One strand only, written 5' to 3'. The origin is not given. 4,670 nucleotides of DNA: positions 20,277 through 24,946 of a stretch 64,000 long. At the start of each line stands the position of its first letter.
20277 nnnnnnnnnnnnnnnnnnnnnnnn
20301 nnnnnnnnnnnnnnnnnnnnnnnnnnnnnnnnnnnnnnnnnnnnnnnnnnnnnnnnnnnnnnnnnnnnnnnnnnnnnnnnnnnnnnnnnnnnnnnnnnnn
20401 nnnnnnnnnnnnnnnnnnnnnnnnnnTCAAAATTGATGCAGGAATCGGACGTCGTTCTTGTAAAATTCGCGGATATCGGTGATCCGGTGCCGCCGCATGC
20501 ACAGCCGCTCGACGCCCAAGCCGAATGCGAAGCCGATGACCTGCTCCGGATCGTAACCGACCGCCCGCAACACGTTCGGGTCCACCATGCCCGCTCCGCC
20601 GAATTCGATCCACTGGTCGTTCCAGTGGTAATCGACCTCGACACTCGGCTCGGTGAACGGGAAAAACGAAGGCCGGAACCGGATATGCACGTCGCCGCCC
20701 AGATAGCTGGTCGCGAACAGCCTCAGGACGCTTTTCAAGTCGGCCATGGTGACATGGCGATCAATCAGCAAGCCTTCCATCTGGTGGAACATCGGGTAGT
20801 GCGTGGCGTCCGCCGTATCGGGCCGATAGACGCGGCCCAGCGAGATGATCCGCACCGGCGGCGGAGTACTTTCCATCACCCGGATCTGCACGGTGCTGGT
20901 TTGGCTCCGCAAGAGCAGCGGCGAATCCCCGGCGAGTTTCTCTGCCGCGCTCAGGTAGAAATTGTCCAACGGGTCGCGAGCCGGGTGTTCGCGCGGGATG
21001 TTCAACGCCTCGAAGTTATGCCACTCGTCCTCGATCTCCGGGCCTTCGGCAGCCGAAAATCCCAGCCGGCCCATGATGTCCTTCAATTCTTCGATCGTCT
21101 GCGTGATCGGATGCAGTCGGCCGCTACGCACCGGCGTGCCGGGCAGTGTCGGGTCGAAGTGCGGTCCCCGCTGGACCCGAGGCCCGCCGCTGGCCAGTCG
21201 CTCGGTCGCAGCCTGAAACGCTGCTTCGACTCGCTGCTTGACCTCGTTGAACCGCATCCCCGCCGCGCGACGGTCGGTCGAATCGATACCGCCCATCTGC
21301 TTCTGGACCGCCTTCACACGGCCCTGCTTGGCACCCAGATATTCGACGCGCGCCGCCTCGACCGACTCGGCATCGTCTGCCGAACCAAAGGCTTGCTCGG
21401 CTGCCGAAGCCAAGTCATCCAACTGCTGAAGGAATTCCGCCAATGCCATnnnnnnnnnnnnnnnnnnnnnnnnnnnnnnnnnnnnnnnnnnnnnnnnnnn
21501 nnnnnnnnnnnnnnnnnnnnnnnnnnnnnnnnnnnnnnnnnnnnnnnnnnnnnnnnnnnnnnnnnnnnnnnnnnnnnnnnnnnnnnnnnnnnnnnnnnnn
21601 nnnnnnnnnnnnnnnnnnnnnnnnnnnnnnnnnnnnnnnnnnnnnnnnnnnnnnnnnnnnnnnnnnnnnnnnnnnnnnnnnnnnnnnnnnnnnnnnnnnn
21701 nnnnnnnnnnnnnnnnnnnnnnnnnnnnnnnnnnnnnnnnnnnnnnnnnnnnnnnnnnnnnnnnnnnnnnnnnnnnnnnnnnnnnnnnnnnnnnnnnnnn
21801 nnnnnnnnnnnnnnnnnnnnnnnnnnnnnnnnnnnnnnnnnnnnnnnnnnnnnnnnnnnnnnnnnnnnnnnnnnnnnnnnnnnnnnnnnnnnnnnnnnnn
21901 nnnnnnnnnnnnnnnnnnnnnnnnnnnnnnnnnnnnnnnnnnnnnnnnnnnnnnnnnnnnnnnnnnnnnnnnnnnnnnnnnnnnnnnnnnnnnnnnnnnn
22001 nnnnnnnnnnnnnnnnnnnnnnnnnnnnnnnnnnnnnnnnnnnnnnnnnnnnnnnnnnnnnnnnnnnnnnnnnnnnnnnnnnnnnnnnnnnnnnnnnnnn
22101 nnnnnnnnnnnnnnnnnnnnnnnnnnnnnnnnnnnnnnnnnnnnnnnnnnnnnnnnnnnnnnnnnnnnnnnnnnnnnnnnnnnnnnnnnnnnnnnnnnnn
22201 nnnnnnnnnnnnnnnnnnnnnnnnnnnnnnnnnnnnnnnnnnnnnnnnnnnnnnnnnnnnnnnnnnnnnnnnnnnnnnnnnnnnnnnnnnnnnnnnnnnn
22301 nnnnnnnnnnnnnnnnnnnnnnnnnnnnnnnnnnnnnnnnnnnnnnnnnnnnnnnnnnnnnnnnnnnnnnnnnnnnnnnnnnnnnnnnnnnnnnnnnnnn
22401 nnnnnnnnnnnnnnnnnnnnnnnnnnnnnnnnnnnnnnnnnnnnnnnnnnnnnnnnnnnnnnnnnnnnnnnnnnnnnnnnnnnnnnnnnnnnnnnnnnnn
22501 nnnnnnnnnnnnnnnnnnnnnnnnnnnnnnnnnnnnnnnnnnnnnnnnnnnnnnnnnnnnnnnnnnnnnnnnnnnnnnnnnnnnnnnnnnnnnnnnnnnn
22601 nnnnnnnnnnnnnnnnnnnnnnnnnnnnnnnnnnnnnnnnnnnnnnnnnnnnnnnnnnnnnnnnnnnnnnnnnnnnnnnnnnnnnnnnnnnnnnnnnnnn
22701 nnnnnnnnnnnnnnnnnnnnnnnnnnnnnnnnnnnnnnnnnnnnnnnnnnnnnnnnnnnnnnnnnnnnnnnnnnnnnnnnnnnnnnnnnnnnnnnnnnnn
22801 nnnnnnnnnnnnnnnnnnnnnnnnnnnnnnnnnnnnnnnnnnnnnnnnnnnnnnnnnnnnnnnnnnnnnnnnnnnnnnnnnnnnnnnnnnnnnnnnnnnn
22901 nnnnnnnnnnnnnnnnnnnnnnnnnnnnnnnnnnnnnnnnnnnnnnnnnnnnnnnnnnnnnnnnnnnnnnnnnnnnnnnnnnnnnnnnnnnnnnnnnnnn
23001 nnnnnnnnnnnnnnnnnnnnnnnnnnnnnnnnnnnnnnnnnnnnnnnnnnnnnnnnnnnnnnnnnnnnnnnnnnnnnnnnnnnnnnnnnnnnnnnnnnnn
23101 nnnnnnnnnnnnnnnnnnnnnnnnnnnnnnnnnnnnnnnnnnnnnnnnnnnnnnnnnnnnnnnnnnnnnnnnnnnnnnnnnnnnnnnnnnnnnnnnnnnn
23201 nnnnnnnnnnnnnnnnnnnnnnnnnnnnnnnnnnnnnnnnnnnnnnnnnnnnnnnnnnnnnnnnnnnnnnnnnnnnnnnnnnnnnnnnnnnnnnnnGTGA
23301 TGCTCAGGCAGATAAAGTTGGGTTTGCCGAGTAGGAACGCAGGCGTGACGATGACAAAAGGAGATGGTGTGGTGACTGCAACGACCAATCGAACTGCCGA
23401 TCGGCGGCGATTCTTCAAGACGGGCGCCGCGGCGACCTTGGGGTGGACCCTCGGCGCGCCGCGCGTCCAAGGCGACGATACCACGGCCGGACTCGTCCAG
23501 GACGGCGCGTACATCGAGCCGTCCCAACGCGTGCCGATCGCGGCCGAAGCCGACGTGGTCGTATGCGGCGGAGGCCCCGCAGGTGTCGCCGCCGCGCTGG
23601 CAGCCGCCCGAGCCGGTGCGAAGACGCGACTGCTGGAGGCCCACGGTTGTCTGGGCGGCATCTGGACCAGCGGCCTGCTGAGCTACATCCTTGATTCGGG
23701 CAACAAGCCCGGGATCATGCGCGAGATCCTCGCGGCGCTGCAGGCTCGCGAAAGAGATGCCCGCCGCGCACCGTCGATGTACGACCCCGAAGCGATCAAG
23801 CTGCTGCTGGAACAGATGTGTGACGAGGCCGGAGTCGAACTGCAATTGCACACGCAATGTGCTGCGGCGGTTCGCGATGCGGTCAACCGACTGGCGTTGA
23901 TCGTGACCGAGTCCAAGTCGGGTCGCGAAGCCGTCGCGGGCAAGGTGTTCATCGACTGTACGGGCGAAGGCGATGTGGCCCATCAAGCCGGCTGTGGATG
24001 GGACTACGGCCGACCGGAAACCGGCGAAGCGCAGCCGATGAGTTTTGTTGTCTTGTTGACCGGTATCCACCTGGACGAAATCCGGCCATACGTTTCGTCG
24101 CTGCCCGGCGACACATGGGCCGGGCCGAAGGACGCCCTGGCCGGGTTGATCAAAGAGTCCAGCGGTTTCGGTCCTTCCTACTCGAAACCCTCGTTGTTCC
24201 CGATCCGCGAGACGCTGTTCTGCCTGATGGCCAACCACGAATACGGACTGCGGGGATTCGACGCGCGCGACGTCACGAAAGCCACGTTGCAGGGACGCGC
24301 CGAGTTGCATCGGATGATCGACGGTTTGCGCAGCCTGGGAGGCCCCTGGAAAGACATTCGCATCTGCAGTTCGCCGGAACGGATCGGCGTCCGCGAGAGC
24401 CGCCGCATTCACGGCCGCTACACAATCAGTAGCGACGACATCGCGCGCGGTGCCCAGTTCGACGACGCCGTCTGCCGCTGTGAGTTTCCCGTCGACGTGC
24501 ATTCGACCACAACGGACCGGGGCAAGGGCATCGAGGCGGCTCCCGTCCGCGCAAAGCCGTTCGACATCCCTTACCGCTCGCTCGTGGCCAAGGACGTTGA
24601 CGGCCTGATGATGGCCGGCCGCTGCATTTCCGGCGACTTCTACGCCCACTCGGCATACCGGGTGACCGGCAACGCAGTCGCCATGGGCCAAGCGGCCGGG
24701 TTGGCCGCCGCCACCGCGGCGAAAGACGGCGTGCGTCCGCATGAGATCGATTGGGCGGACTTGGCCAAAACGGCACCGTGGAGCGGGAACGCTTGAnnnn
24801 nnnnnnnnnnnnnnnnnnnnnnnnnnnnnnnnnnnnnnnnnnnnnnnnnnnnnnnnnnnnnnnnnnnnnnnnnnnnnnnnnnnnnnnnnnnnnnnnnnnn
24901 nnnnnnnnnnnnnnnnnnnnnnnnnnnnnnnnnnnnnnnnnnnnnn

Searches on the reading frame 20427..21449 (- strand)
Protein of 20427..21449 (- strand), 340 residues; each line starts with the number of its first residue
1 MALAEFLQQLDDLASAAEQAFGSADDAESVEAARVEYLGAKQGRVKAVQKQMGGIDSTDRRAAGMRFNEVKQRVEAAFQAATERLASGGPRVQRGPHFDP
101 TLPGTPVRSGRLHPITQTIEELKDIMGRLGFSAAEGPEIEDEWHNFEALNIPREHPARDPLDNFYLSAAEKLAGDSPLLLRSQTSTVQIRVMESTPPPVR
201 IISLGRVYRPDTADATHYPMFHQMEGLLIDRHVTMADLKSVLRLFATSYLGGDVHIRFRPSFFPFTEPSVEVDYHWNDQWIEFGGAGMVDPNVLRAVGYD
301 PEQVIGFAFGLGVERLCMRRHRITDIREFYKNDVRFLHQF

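Call 61: search_protein_families(library=pfam, proteins=[window:20427-21449:-], max_evalue=0.00001)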
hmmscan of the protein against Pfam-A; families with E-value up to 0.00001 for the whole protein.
window:20427-21449:- (340 aa): 2 families
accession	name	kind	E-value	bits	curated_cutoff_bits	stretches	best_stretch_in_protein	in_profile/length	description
PF01409.25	tRNA-synt_2d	-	3.5e-93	312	19.8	1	98-340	2-246/246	tRNA synthetases class II core domain (F)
PF02912.23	Phe_tRNA-synt_N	-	5e-15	55.7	22.3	1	26-86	2-61/69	Aminoacyl tRNA synthetase class II, N-terminal domain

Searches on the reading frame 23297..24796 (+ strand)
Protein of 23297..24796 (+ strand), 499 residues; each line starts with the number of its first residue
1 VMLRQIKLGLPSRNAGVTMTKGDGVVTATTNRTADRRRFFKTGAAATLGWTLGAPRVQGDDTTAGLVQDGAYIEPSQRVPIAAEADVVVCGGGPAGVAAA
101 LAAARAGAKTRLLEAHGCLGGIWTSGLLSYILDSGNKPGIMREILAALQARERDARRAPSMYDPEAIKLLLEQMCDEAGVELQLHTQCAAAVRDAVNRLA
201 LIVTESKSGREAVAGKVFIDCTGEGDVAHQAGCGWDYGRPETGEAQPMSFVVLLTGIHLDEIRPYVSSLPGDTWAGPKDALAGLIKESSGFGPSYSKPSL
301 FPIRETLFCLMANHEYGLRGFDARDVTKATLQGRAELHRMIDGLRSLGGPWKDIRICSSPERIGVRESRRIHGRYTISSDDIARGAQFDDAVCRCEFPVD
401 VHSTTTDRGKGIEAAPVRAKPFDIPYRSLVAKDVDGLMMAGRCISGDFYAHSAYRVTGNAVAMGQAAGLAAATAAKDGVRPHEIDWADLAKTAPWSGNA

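Call 61: search_protein_families(library=pfam, proteins=[window:23297-24796:+], max_evalue=0.00001)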
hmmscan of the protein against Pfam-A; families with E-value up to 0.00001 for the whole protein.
window:23297-24796:+ (499 aa): 4 families
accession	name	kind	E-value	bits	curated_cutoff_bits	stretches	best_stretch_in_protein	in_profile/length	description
PF12831.13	FAD_oxidored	-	1e-102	345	27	1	86-491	1-414/416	FAD dependent oxidoreductase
PF07992.20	Pyr_redox_2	-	1.2e-06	28.6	26.1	0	86-120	2-37/291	Pyridine nucleotide-disulphide oxidoreductase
PF01946.23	Thi4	-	1.8e-06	27.8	26.2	1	83-144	16-80/235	Thi4 family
PF00890.30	FAD_binding_2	-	6.8e-06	26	20.4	1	86-132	1-49/414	FAD binding domain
